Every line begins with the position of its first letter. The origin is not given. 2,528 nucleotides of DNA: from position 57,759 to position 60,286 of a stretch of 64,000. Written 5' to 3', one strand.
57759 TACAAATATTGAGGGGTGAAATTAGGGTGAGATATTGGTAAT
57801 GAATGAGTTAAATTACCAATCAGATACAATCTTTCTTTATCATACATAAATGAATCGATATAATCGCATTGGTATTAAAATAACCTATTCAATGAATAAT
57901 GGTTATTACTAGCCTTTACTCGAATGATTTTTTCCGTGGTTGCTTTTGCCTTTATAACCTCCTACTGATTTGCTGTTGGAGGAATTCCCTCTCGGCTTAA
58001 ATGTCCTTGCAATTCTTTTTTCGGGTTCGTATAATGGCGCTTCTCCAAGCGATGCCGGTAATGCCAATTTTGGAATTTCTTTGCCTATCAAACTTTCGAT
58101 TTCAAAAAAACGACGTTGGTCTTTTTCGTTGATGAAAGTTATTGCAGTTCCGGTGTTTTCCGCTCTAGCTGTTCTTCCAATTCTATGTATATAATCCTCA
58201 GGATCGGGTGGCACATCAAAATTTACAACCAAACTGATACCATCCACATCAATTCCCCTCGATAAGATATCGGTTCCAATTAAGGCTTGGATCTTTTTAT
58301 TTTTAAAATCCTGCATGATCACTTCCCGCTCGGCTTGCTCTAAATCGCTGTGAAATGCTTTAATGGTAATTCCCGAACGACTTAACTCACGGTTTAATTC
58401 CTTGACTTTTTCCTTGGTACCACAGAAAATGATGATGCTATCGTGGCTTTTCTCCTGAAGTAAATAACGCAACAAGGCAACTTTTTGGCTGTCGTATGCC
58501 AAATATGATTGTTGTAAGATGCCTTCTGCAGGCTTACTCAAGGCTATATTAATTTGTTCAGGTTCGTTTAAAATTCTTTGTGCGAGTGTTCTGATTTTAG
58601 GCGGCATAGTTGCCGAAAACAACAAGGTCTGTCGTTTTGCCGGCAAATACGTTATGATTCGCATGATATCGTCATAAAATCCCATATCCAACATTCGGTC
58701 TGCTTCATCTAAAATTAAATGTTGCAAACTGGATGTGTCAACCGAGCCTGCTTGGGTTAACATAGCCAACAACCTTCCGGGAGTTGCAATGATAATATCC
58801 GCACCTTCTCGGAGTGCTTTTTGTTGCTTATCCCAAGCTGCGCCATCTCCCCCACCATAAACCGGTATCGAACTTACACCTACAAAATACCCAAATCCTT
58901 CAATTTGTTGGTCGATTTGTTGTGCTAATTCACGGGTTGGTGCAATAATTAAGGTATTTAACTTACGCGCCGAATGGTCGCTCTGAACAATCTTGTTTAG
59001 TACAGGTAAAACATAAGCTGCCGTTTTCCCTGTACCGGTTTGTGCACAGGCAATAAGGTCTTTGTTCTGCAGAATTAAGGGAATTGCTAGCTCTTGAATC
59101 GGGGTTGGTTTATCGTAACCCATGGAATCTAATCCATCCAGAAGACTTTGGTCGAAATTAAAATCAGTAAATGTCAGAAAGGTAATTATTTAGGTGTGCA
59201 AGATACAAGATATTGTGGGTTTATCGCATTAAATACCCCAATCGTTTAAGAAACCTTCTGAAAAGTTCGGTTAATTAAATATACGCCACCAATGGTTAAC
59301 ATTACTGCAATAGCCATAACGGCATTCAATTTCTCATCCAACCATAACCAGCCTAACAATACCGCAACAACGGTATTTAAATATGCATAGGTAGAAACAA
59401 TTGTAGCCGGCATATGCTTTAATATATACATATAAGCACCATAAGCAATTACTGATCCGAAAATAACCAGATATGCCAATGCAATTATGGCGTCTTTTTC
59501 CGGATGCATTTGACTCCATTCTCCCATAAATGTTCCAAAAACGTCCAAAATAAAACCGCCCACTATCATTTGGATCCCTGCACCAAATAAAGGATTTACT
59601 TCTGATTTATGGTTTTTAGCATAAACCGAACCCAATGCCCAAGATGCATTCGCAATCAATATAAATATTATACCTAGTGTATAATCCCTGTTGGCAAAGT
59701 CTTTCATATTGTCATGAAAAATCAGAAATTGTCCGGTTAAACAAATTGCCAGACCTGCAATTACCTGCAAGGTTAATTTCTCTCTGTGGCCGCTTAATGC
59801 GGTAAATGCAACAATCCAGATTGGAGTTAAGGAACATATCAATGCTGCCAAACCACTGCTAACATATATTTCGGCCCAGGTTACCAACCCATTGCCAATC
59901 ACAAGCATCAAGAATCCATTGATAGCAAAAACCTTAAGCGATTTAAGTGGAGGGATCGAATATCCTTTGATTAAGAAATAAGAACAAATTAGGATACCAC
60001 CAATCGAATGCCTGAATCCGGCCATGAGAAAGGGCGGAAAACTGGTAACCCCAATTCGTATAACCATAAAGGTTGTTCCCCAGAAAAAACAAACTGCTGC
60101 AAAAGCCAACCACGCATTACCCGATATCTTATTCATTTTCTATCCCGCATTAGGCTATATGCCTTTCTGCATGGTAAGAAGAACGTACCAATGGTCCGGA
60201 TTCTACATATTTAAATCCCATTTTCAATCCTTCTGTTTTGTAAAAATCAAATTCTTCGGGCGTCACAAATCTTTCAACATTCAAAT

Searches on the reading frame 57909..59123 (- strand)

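Call 64: search_protein_families(library=pfam, proteins=[window:57909-59123:-])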
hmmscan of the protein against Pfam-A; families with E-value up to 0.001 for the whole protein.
window:57909-59123:- (404 aa): 5 families
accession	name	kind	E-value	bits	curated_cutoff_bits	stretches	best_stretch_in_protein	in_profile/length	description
PF00270.35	DEAD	-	5.8e-50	169.7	26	1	7-178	1-165/167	DEAD/DEAH box helicase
PF00271.37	Helicase_C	-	1.6e-32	112.5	23.5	1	214-321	2-109/110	Helicase conserved C-terminal domain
PF04851.21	ResIII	-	4.1e-08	33.8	22.5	1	9-173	7-162/164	Type III restriction enzyme, res subunit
PF13245.12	AAA_19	-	5.3e-05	23.9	25.1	0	10-77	1-64/134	AAA domain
PF00176.29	SNF2-rel_dom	-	0.00099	18.7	24.9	0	22-144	19-137/290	SNF2-related domain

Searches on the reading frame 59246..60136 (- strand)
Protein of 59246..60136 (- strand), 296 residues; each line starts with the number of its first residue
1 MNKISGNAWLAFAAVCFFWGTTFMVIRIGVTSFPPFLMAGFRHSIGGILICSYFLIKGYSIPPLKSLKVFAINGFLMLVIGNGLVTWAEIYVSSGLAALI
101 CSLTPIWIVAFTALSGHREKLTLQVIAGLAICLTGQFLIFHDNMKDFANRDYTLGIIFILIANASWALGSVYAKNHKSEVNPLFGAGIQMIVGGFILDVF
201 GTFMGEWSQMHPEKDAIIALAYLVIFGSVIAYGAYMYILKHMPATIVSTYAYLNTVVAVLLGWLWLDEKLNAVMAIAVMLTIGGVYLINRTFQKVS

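Call 64: search_protein_families(library=pfam, proteins=[window:59246-60136:-])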
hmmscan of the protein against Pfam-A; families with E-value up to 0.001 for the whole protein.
window:59246-60136:- (296 aa): 2 families
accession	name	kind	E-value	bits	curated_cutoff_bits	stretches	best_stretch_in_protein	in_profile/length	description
PF00892.27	EamA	-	5.6e-42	143.7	28.2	2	154-289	2-134/135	EamA-like transporter family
PF13536.12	EmrE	-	0.00018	21.5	25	1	109-286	76-261/263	Putative multidrug resistance efflux transporter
